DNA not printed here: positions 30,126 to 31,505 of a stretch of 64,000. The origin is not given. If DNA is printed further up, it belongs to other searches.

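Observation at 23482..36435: Nine-gene translationally coupled operon: HyuA/HyuB + DUF917 + second hydantoinase-like protein + peptide-type ABC importer, with a divergent PucR regulator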

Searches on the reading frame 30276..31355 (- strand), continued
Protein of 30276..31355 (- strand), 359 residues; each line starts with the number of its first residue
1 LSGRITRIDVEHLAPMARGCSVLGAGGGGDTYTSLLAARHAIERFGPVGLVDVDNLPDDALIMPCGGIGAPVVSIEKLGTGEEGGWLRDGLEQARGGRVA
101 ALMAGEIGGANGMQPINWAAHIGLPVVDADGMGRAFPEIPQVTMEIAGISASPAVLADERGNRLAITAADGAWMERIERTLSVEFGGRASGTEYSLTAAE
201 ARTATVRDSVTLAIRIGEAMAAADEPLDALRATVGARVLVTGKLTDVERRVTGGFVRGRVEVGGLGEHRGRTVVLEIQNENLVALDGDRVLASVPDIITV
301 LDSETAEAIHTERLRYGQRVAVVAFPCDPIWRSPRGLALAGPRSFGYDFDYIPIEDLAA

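Call 69: get_annotated_region(hit=H11, flank=7000)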
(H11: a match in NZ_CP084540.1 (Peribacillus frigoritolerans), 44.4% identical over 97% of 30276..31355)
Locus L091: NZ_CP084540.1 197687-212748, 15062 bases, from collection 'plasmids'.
description: Peribacillus frigoritolerans strain Ant232 plasmid unnamed, complete sequence
organism: Peribacillus frigoritolerans (NCBI taxid 450367)
taxonomy: Bacteria; Bacillota; Bacilli; Bacillales; Bacillaceae; Peribacillus; Peribacillus frigoritolerans
host: -; source: snow; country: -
typing (MOB-suite, as given by PLSDB): non-mobilizable
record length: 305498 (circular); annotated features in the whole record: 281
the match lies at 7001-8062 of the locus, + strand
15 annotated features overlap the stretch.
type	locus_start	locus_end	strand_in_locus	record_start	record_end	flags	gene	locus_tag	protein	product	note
CDS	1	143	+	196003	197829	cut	ltrA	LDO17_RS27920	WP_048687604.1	group II intron reverse transcriptase/maturase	GO:0000373 - Group II intron splicing [Evidence IEA]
CDS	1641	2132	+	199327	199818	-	-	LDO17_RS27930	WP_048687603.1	hypothetical protein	-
CDS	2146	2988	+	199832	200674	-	-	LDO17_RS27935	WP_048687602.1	conjugal transfer protein TrbL family protein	-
CDS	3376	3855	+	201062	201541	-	-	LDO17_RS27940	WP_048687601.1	hypothetical protein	-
CDS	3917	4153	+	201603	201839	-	-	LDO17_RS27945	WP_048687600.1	PAS domain-containing protein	-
CDS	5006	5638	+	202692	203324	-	-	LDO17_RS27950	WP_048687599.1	TetR/AcrR family transcriptional regulator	GO:0006355 - regulation of DNA-templated transcription [Evidence IEA]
CDS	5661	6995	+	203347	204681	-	-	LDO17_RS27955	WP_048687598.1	cytosine permease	-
CDS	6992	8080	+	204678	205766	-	-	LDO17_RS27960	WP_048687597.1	DUF917 domain-containing protein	-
CDS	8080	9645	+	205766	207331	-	-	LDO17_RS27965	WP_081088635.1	hydantoinase/oxoprolinase family protein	-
CDS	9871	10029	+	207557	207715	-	sda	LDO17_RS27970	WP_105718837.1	sporulation histidine kinase inhibitor Sda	-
CDS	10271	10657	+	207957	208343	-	-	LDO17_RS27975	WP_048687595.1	AMP-binding protein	-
CDS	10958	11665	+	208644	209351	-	-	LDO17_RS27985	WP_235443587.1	IS6 family transposase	-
CDS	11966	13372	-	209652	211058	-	-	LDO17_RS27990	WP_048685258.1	sigma 54-interacting transcriptional regulator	GO:0006355 - regulation of DNA-templated transcription [Evidence IEA]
CDS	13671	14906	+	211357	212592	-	-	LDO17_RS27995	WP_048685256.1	M20 family metallo-hydrolase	-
CDS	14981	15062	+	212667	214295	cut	-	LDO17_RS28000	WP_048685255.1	amidohydrolase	-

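Call 70: get_annotated_region(hit=H22, flank=7000)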
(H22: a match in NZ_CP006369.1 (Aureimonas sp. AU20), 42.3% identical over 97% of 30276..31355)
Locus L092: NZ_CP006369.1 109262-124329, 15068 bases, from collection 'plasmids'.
description: Aureimonas sp. AU20 plasmid pAU20b, complete sequence
organism: Aureimonas sp. AU20 (NCBI taxid 1349819)
taxonomy: Bacteria; Pseudomonadota; Alphaproteobacteria; Hyphomicrobiales; Aurantimonadaceae; Aureimonas; Aureimonas sp. AU20
host: -; source: -; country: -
typing (MOB-suite, as given by PLSDB): non-mobilizable
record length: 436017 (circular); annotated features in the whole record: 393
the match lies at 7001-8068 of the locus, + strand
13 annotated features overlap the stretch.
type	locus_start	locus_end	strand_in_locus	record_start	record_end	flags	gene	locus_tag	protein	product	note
CDS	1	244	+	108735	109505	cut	-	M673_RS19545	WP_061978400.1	aspartate/glutamate racemase family protein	GO:0006807 - nitrogen compound metabolic process [Evidence IEA]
CDS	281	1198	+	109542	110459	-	-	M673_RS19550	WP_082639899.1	ABC transporter permease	GO:0055085 - transmembrane transport [Evidence IEA]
CDS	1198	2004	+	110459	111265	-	-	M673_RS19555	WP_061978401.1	ABC transporter permease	GO:0055085 - transmembrane transport [Evidence IEA]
CDS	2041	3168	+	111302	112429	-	-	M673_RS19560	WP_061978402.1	ABC transporter substrate-binding protein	-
CDS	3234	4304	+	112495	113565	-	-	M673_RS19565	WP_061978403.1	ABC transporter ATP-binding protein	-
CDS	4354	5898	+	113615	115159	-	-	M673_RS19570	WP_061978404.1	hydantoinase/oxoprolinase family protein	-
CDS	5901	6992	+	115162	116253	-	-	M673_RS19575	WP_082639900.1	DUF917 domain-containing protein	-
CDS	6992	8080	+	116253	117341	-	-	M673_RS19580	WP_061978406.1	DUF917 domain-containing protein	-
CDS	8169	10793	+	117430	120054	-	-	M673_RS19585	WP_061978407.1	LuxR C-terminal-related transcriptional regulator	GO:0006355 - regulation of DNA-templated transcription [Evidence IEA]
CDS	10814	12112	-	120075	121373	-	-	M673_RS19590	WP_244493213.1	HlyD family secretion protein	GO:0055085 - transmembrane transport [Evidence IEA]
CDS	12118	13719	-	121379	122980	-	-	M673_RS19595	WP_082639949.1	MFS transporter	GO:0055085 - transmembrane transport [Evidence IEA]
CDS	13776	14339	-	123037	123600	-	-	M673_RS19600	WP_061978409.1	TetR/AcrR family transcriptional regulator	GO:0006355 - regulation of DNA-templated transcription [Evidence IEA]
CDS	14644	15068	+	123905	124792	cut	-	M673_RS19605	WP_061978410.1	NAD(P)-dependent oxidoreductase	-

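Call 71: get_annotated_region(hit=H39, flank=7000)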
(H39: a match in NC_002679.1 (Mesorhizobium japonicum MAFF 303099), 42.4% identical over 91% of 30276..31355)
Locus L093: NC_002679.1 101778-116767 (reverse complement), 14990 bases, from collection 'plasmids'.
description: Mesorhizobium japonicum MAFF 303099 plasmid pMLa, complete sequence
organism: Mesorhizobium japonicum MAFF 303099 (NCBI taxid 266835)
taxonomy: Bacteria; Pseudomonadota; Alphaproteobacteria; Hyphomicrobiales; Phyllobacteriaceae; Mesorhizobium; Mesorhizobium japonicum; Mesorhizobium japonicum MAFF 303099
host: -; source: -; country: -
typing (MOB-suite, as given by PLSDB): conjugative; relaxase MOBP,MOBP; mating-pair formation MPF_T
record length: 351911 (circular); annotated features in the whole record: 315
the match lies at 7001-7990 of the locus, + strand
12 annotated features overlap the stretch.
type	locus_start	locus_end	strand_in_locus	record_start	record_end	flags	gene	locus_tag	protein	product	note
CDS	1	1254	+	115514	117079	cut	-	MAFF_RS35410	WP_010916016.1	ABC transporter substrate-binding protein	-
CDS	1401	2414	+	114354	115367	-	-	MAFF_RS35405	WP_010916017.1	ABC transporter permease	GO:0055085 - transmembrane transport [Evidence IEA]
CDS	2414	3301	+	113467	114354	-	-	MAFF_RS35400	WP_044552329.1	ABC transporter permease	-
CDS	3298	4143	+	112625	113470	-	-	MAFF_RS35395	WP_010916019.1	ABC transporter ATP-binding protein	-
CDS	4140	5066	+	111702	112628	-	-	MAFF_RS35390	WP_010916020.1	ABC transporter ATP-binding protein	-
CDS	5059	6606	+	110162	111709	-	-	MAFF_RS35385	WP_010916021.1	hydantoinase/oxoprolinase family protein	-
CDS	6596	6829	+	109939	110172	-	-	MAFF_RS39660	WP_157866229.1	hypothetical protein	-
CDS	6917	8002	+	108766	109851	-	-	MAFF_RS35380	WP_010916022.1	DUF917 domain-containing protein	-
CDS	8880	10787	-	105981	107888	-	-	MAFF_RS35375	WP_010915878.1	DDE-type integrase/transposase/recombinase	-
CDS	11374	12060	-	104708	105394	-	-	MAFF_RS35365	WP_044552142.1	methyltransferase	-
CDS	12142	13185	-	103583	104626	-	-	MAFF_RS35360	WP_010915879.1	glutamate cyclase domain-containing protein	-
CDS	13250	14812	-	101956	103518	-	-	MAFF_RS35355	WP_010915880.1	asparagine synthetase B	-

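Call 76: search_protein_representatives(protein=window:30276-31355:-)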
Query: 359 residues. Proteins with E-value up to 0.001 (for the whole library): 3841; up to 1e-10: 2207; up to 1e-30: 608. The best 150 are listed.
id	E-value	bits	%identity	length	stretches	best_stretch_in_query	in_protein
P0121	1.5e-109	383.2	51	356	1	7-357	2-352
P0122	2.9e-98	346.0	51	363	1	10-351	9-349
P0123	2.8e-88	313.2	65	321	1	7-243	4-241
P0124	4.7e-88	312.5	44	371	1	3-358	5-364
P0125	1.2e-84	301.3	48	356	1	8-358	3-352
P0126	2.7e-84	300.1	47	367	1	8-355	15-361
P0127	4.2e-83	296.2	44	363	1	9-358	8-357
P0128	1.2e-81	291.3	55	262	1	103-357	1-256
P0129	2.0e-81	290.7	45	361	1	7-355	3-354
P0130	2.3e-81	290.5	43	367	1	8-357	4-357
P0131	1.3e-80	288.0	60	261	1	8-258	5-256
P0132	1.7e-80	287.6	44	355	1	8-353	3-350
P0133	5.8e-80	285.9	44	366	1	7-356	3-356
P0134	6.6e-79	282.4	43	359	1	9-358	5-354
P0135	3.0e-77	276.9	45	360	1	7-356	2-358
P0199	1.5e-61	225.3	38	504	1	16-355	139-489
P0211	1.4e-59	218.8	40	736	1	9-354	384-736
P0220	5.0e-59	217.0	37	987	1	6-357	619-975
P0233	6.2e-58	213.4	40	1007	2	89-356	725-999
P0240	9.9e-57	209.4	39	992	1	9-348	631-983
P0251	9.0e-55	203.0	38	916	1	16-346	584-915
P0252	1.5e-54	202.3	36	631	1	9-351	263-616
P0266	6.2e-52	193.7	37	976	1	13-355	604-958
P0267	6.5e-52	193.6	37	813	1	15-353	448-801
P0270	1.4e-51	192.5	37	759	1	8-342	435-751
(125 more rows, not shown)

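Call 77: search_protein_families(library=pfam, proteins=[P0220, P0233, P0240, P0251, P0266, P0267, P0270, P0211, P0252, P0199], max_evalue=0.00001)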
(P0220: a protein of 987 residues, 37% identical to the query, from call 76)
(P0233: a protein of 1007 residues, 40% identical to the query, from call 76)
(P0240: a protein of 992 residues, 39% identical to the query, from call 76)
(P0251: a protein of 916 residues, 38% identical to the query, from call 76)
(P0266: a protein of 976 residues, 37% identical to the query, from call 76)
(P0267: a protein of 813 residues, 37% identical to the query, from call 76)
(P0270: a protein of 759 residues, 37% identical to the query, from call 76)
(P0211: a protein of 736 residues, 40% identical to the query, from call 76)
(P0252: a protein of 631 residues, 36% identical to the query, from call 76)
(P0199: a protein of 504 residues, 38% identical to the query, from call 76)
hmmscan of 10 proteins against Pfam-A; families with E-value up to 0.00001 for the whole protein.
P0220 (987 aa): 4 families
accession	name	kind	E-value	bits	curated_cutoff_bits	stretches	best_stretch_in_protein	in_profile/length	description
PF20906.3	S-Me-THD_C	-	5.4e-65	218.7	27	1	786-972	5-190/190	S-Me-THD-like, C-terminal domain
PF06032.18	S-Me-THD_N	-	7.6e-56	189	27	1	622-779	2-157/158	S-Me-THD-like, N-terminal domain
PF05378.19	Hydant_A_N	-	1.5e-28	100.1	25.2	1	19-200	1-175/176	Hydantoinase/oxoprolinase N-terminal region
PF01968.24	Hydantoinase_A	-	3.1e-27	96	22.9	1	220-394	1-173/291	Hydantoinase/oxoprolinase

P0233 (1007 aa): 4 families
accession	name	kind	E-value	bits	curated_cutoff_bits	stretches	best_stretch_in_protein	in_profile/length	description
PF20906.3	S-Me-THD_C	-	4.5e-62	209.2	27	1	807-997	2-190/190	S-Me-THD-like, C-terminal domain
PF06032.18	S-Me-THD_N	-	4.6e-46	157.2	27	2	731-801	85-155/158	S-Me-THD-like, N-terminal domain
PF05378.19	Hydant_A_N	-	2.7e-35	122.1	25.2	1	15-182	2-171/176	Hydantoinase/oxoprolinase N-terminal region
PF01968.24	Hydantoinase_A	-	4.2e-32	112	22.9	1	206-380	1-173/291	Hydantoinase/oxoprolinase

P0240 (992 aa): 4 families
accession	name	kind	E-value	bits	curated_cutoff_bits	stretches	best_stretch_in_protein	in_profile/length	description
PF20906.3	S-Me-THD_C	-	2.9e-56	190.3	27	1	792-988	3-188/190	S-Me-THD-like, C-terminal domain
PF06032.18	S-Me-THD_N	-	1.3e-49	168.7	27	1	630-786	1-156/158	S-Me-THD-like, N-terminal domain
PF01968.24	Hydantoinase_A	-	1.5e-25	90.5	22.9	1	212-385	1-169/291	Hydantoinase/oxoprolinase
PF05378.19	Hydant_A_N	-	9.1e-20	71.5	25.2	1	30-191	21-174/176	Hydantoinase/oxoprolinase N-terminal region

P0251 (916 aa): 4 families
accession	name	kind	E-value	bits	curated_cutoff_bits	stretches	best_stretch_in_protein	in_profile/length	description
PF20906.3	S-Me-THD_C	-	8.8e-51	172.4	27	1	736-915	2-182/190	S-Me-THD-like, C-terminal domain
PF06032.18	S-Me-THD_N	-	1.1e-49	169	27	1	580-731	2-157/158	S-Me-THD-like, N-terminal domain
PF05378.19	Hydant_A_N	-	6.9e-31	107.8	25.2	1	13-191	2-175/176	Hydantoinase/oxoprolinase N-terminal region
PF01968.24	Hydantoinase_A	-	1.1e-29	104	22.9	1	211-467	1-289/291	Hydantoinase/oxoprolinase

P0266 (976 aa): 4 families
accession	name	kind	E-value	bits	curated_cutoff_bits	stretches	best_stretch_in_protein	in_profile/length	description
PF20906.3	S-Me-THD_C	-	3.6e-59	199.7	27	1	765-957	2-190/190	S-Me-THD-like, C-terminal domain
PF06032.18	S-Me-THD_N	-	1.6e-50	171.7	27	1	603-759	2-155/158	S-Me-THD-like, N-terminal domain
PF01968.24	Hydantoinase_A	-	9e-32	110.9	22.9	1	207-382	1-172/291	Hydantoinase/oxoprolinase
PF05378.19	Hydant_A_N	-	1.3e-30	106.8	25.2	1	5-186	2-175/176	Hydantoinase/oxoprolinase N-terminal region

P0267 (813 aa): 4 families
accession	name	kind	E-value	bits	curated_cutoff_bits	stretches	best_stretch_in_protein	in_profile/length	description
PF20906.3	S-Me-THD_C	-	1e-51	175.4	27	1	607-802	3-190/190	S-Me-THD-like, C-terminal domain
PF06032.18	S-Me-THD_N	-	1.1e-48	165.7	27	1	444-600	1-157/158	S-Me-THD-like, N-terminal domain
PF01968.24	Hydantoinase_A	-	6.5e-31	108.1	22.9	1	73-241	1-174/291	Hydantoinase/oxoprolinase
PF05378.19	Hydant_A_N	-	8.7e-07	29.3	25.2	0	2-53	124-175/176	Hydantoinase/oxoprolinase N-terminal region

P0270 (759 aa): 3 families
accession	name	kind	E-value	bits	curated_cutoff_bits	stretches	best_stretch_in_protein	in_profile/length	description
PF06032.18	S-Me-THD_N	-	1.7e-40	139.1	27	1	438-591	1-154/158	S-Me-THD-like, N-terminal domain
PF20906.3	S-Me-THD_C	-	7.5e-28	97.6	27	1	599-751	4-178/190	S-Me-THD-like, C-terminal domain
PF02133.21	Transp_cyt_pur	-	7.2e-06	25.5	23.5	0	5-325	10-369/440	Permease for cytosine/purines, uracil, thiamine, allantoin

P0211 (736 aa): 3 families
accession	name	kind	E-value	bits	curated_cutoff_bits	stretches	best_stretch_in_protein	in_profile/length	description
PF20906.3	S-Me-THD_C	-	3.4e-57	193.3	27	1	544-736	3-190/190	S-Me-THD-like, C-terminal domain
PF06032.18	S-Me-THD_N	-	1.7e-51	174.8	27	1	384-539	2-157/158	S-Me-THD-like, N-terminal domain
PF01968.24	Hydantoinase_A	-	6e-27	95.1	22.9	1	2-148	27-175/291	Hydantoinase/oxoprolinase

P0252 (631 aa): 2 families
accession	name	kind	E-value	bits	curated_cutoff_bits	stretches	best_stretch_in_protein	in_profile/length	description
PF20906.3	S-Me-THD_C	-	1.4e-60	204.4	27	1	427-617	4-188/190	S-Me-THD-like, C-terminal domain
PF06032.18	S-Me-THD_N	-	5.2e-53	179.7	27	1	262-418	1-157/158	S-Me-THD-like, N-terminal domain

P0199 (504 aa): 2 families
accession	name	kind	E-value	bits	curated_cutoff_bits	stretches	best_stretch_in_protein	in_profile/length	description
PF20906.3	S-Me-THD_C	-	3.7e-65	219.2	27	1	298-488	5-190/190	S-Me-THD-like, C-terminal domain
PF06032.18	S-Me-THD_N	-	5.4e-49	166.7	27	1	134-291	1-157/158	S-Me-THD-like, N-terminal domain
